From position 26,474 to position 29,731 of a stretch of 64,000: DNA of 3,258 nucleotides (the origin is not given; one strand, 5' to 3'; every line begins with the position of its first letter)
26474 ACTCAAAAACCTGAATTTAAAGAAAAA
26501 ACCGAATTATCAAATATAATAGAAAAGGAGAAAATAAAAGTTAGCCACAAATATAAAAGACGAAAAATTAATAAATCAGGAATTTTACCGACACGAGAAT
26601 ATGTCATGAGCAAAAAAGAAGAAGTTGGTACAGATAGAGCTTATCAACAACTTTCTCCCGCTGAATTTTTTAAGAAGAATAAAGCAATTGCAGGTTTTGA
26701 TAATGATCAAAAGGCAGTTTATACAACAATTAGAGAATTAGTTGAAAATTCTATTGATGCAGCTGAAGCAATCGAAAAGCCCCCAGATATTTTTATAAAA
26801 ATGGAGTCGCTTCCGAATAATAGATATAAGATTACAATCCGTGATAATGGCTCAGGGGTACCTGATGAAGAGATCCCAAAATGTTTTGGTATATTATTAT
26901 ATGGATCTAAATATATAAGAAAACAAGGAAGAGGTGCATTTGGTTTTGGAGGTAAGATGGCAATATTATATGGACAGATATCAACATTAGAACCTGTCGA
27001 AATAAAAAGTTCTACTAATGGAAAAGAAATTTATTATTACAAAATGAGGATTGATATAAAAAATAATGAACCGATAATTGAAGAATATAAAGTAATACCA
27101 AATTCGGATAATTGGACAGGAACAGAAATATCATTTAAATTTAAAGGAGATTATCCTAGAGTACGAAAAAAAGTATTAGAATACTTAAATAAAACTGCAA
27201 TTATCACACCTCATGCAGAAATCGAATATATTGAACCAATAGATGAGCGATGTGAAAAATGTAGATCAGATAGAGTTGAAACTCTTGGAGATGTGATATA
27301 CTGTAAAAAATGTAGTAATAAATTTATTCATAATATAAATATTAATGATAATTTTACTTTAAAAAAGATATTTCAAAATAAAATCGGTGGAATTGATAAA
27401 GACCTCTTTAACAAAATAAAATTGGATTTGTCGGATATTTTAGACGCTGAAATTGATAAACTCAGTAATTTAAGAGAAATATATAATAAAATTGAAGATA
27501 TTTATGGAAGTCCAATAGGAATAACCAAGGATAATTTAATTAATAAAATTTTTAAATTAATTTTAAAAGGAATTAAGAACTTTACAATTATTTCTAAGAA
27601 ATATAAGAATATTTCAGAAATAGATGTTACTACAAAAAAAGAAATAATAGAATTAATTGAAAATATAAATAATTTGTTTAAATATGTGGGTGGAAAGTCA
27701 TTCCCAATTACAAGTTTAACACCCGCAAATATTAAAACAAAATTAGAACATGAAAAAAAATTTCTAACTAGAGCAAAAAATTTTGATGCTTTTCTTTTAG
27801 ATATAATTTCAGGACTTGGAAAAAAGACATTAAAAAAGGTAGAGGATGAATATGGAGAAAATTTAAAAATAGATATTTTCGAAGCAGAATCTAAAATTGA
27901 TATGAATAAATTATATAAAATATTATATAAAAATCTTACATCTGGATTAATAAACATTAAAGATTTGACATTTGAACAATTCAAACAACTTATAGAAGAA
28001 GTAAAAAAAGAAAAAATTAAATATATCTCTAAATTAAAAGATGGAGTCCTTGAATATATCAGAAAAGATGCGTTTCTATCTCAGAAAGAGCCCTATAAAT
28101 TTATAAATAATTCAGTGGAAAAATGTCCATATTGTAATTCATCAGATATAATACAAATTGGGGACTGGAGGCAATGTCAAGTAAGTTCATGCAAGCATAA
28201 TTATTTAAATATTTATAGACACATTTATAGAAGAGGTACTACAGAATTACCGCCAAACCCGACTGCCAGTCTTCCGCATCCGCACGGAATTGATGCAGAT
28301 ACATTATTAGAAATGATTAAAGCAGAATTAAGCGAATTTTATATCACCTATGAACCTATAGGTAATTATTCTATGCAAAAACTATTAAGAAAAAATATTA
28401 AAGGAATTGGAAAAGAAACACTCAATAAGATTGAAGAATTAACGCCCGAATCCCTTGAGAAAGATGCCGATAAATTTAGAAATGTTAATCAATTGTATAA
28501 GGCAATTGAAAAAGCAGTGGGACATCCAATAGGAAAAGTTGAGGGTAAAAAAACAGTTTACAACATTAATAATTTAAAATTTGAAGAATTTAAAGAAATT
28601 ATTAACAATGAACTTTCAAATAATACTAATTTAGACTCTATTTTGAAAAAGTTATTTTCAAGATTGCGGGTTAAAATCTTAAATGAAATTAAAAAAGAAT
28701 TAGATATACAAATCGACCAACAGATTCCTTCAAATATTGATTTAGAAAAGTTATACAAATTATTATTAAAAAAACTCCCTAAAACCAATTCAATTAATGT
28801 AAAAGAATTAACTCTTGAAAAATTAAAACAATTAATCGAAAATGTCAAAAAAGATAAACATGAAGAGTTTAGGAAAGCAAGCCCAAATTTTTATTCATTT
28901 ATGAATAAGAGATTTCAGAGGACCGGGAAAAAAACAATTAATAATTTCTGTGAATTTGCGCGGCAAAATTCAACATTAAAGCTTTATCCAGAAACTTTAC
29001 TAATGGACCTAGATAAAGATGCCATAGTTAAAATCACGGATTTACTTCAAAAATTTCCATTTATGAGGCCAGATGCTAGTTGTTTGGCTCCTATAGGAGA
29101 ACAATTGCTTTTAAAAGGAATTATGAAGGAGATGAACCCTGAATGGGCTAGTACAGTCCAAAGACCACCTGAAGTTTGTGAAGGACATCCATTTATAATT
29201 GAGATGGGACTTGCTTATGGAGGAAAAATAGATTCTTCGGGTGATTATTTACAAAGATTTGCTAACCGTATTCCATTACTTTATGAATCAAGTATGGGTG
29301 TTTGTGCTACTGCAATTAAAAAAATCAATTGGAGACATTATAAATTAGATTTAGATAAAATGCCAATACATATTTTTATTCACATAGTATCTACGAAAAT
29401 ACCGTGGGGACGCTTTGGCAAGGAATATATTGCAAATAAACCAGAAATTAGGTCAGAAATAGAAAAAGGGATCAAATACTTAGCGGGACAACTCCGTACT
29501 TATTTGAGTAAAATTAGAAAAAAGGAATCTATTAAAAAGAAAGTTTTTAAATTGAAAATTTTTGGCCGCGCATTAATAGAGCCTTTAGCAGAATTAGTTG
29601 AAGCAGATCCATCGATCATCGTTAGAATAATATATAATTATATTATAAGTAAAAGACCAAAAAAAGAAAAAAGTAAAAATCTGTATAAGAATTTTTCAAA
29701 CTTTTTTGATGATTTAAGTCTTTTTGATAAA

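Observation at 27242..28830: About 530-aa insertion in topoisomerase VI subunit B, between the GHKL ATPase and the H2TH/transducer region, with zinc ribbons and duplicated HhH-like modules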

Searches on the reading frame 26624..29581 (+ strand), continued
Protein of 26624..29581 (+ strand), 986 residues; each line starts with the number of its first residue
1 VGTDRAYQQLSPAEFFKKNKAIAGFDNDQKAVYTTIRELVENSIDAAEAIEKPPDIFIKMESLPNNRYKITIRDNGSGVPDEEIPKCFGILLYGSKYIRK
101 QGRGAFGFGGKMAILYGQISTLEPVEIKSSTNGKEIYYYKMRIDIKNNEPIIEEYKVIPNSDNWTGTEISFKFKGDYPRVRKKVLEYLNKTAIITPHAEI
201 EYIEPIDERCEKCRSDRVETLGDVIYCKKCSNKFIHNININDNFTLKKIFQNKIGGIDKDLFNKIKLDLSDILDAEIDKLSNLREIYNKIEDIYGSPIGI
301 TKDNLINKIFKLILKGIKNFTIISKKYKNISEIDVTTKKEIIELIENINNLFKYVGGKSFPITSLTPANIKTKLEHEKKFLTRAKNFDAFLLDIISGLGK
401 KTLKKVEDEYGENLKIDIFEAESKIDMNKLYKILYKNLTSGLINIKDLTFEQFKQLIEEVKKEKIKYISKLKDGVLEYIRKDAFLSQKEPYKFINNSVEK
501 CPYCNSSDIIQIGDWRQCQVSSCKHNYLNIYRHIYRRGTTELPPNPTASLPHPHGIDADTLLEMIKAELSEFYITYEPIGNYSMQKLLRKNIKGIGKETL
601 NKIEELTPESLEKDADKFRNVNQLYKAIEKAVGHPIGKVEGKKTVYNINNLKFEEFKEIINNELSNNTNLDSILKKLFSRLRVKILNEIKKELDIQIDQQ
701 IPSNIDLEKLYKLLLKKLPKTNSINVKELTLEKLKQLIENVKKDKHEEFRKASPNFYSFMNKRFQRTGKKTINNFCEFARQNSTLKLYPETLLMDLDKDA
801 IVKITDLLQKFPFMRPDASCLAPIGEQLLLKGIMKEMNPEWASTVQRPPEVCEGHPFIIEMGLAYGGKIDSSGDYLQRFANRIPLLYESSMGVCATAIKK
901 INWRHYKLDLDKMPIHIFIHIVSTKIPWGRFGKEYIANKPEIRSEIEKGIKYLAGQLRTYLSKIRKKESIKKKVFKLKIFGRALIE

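Call 59: fold_search(model_id=the predicted structure, library=pdb)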
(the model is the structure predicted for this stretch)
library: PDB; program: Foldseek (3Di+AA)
matches with E <= 10: 626; with E <= 0.001: 179
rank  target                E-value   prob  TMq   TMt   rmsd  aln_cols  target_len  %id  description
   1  1mx0_B                1.1e-32  1.00  0.41  0.84   5.2       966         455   17  Structure of topoisomerase subunit (released 2003-01-07)
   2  2hkj                  1.9e-32  1.00  0.42  0.85   7.3       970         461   17  Topoisomerase VI-B bound to radicicol (released 2006-08-29)
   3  1mx0_C                1.9e-32  1.00  0.42  0.83   7.2       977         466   18  Structure of topoisomerase subunit (released 2003-01-07)
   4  1z5a_B                1.9e-32  1.00  0.41  0.84   7.4       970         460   17  Topoisomerase VI-B, ADP-bound dimer form (released 2005-06-14)
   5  1mx0_A                2.1e-32  1.00  0.41  0.84   7.1       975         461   18  Structure of topoisomerase subunit (released 2003-01-07)
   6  1mx0_D                4.3e-32  1.00  0.41  0.84   7.4       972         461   17  Structure of topoisomerase subunit (released 2003-01-07)
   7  1z59                  8.2e-32  1.00  0.42  0.86   7.1       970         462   18  Topoisomerase VI-B, ADP-bound monomer form (released 2005-06-14)
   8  1mx0_E                1.3e-31  1.00  0.41  0.84   7.1       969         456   17  Structure of topoisomerase subunit (released 2003-01-07)
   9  1mu5                  1.5e-31  1.00  0.42  0.87   7.1       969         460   18  Structure of topoisomerase subunit (released 2003-01-07)
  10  1mx0_F                7.3e-30  1.00  0.41  0.85   6.4       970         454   17  Structure of topoisomerase subunit (released 2003-01-07)
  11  9o0g_B                3.2e-28  1.00  0.41  0.64   7.7       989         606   17  CryoEM structure of M. mazei topoisomerase VI(A-E342Q)-minicircle DNA complex in cleavage state (released 2026-02-25)
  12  9o0g_D                2.5e-27  1.00  0.41  0.64   7.0       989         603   17  CryoEM structure of M. mazei topoisomerase VI(A-E342Q)-minicircle DNA complex in cleavage state (released 2026-02-25)
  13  2zbk_B                1.0e-26  1.00  0.42  0.78   5.5       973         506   17  Crystal structure of an intact type II DNA topoisomerase: insights into DNA transfer mechanisms (released 2008-02-12)
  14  9o8p_B                1.6e-26  1.00  0.40  0.63   9.1       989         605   17  CryoEM structure of M. mazei topoisomerase VI-minicircle DNA complex (released 2026-02-25)
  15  9o8z_D                1.6e-25  1.00  0.39  0.62   9.1       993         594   17  CryoEM structure of M. mazei topoisomerase VI-minicircle DNA complex in partially unfolded transducer state (released 2026-02-25)
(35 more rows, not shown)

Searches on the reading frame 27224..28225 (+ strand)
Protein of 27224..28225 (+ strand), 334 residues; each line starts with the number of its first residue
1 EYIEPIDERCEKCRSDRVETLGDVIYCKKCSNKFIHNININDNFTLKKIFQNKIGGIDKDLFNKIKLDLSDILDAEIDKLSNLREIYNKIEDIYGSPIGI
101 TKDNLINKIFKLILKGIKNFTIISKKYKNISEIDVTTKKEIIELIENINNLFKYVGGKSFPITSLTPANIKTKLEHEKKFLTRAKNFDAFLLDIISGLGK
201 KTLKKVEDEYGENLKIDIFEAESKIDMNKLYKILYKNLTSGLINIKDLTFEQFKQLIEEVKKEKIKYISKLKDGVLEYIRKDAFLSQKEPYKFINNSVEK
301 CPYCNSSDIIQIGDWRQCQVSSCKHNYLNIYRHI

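Call 40: search_protein_families(library=pfam, proteins=[window:27224-28225:+], max_evalue=10)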
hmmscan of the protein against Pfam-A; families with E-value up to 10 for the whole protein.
window:27224-28225:+ (334 aa): 9 families
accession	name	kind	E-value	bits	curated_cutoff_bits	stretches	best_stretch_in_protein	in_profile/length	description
PF17026.10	zf-RRPl_C4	-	0.002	18.7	28.9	1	9-61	3-54/108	Putative ribonucleoprotein zinc-finger pf C4 type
PF10436.14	BCDHK_Adom3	-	0.086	13.2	24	1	218-295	79-123/160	Mitochondrial branched-chain alpha-ketoacid dehydrogenase kinase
PF13451.12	zf_Tbcl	-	0.24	11.8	24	0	25-52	5-31/48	Probable treble clef domain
PF08274.17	Zn_Ribbon_YjdM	-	0.33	11.5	30.8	1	9-32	4-27/30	PhnA Zinc-Ribbon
PF23324.1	DUF7086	-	0.38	11.1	27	1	14-46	5-37/134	Domain of unknown function (DUF7086)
PF25083.1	GIPC1_GH1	-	0.43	11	28.4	1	76-96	14-34/67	GIPC1-3 GH1 domain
PF14369.11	Zn_ribbon_19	-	0.89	10.2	30.8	0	296-306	18-29/35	zinc-ribbon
PF10080.14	FtrD-like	-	1.1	9.8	26.3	1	9-35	36-62/101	Membrane iron-sulfur containing protein FtrD-like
PF23451.1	Zn_ribbon_PaaD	-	3.4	7.8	27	1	300-308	16-24/53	PaaD zinc beta ribbon domain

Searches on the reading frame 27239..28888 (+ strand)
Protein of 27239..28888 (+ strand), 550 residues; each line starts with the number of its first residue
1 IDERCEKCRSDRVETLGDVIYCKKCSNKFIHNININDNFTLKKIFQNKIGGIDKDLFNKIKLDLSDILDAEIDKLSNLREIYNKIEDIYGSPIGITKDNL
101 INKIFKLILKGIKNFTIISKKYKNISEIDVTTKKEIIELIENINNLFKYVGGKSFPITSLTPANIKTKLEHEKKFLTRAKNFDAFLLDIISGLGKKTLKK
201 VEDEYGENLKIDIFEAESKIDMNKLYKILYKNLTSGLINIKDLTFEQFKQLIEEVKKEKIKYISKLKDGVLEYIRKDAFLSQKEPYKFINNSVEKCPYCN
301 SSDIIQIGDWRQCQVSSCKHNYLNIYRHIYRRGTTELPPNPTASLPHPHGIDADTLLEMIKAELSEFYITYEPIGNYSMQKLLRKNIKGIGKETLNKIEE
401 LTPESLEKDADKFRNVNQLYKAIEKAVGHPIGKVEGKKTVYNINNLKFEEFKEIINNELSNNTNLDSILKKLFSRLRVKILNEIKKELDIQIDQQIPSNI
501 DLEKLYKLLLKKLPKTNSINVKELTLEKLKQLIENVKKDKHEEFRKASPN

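Call 27: search_protein_representatives(alignment_id=A2)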
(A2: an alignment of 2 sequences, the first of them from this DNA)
Query: 2 sequences, 551 profile positions. Proteins with E-value up to 0.001 (for the whole library): 3; up to 1e-10: 3; up to 1e-30: 3. The best 3 are listed.
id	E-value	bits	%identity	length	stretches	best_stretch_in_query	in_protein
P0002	0.0e+00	1127.5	-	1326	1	1-551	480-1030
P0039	1.7e-288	974.2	-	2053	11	160-551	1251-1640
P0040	1.3e-104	367.2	-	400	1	2-254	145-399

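Call 30: find_encoding_contigs(protein=P0039, flank=6000, max_places=3)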
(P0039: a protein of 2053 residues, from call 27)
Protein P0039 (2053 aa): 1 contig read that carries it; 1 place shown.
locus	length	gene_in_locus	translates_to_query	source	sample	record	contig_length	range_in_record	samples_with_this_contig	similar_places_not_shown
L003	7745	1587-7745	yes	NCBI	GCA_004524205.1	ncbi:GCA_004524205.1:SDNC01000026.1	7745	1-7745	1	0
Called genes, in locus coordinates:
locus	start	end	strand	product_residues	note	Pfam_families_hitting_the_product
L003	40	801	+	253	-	PF04127:DFP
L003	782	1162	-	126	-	PF03259:Robl_LC7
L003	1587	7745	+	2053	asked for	PF02518:HATPase_c, PF13589:HATPase_c_3, PF14520:HHH_5 (faint), PF09239:Topo-VIb_trans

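Call 32: find_homologous_proteins(query=A2, max_evalue=0.001)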
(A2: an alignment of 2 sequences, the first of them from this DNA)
Query A2 (2 sequences) (550 aa, profile of the alignment): 1 proteins with E <= 0.001 among 8000 candidates.
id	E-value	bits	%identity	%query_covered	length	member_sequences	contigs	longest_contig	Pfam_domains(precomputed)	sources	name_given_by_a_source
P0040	4.0e-104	367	57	46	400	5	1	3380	-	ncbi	ncbi:MAG: hypothetical protein ACTSRP_27935, partial [Candidatus Helarchaeota archaeon]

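Call 35: find_related_loci(query=A2, collection=metagenome_contigs, flank=6000)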
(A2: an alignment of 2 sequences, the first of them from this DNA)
Query A2 (550 aa) in metagenome_contigs; peptide patterns used: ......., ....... (x = any residue, [..] = any of these).
600 stretches matched a pattern (row limit reached: there are more); 1 encode a relative of the query (tblastn E <= 1e-3); 1 distinct loci.
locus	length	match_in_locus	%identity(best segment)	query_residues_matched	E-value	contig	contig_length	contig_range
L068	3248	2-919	65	36-550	2e-135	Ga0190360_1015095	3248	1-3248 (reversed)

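Call 40: search_protein_families(library=pfam, proteins=[P0039], max_evalue=10)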
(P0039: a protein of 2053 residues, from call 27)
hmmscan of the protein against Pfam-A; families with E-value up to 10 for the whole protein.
P0039 (2053 aa): 11 families
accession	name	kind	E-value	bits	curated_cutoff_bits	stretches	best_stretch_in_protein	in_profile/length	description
PF09239.17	Topo-VIb_trans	-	1e-52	178.5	24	1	1870-2027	1-159/159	Topoisomerase VI B subunit, transducer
PF02518.31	HATPase_c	-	2.2e-10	41.4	26.4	1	267-348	1-77/111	Histidine kinase-, DNA gyrase B-, and HSP90-like ATPase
PF13589.12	HATPase_c_3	-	1.5e-08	35.2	25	1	275-387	6-110/137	Histidine kinase-, DNA gyrase B-, and HSP90-like ATPase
PF14520.12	HHH_5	-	1.9e-05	25.5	27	0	734-749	39-54/57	Helix-hairpin-helix domain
PF12836.13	HHH_3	-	0.0017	18.9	27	1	1540-1576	28-62/65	Helix-hairpin-helix motif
PF21999.2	IMS_HHH_1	-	0.036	15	27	0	1206-1226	21-41/53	DNA polymerase-iota, thumb domain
PF10080.14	FtrD-like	-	0.12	13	26.3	1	448-475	35-62/101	Membrane iron-sulfur containing protein FtrD-like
PF22675.2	KH-I_KHDC4-BBP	-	0.2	12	30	0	1559-1585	7-33/76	KHDC4/BBP-like, KH-domain type I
PF08274.17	Zn_Ribbon_YjdM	-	0.22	12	30.8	1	449-472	4-27/30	PhnA Zinc-Ribbon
PF01817.26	CM_2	-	2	9.1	27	0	961-979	2-20/80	Chorismate mutase type II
PF17026.10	zf-RRPl_C4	-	7.9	7.1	28.9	1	449-476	3-30/108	Putative ribonucleoprotein zinc-finger pf C4 type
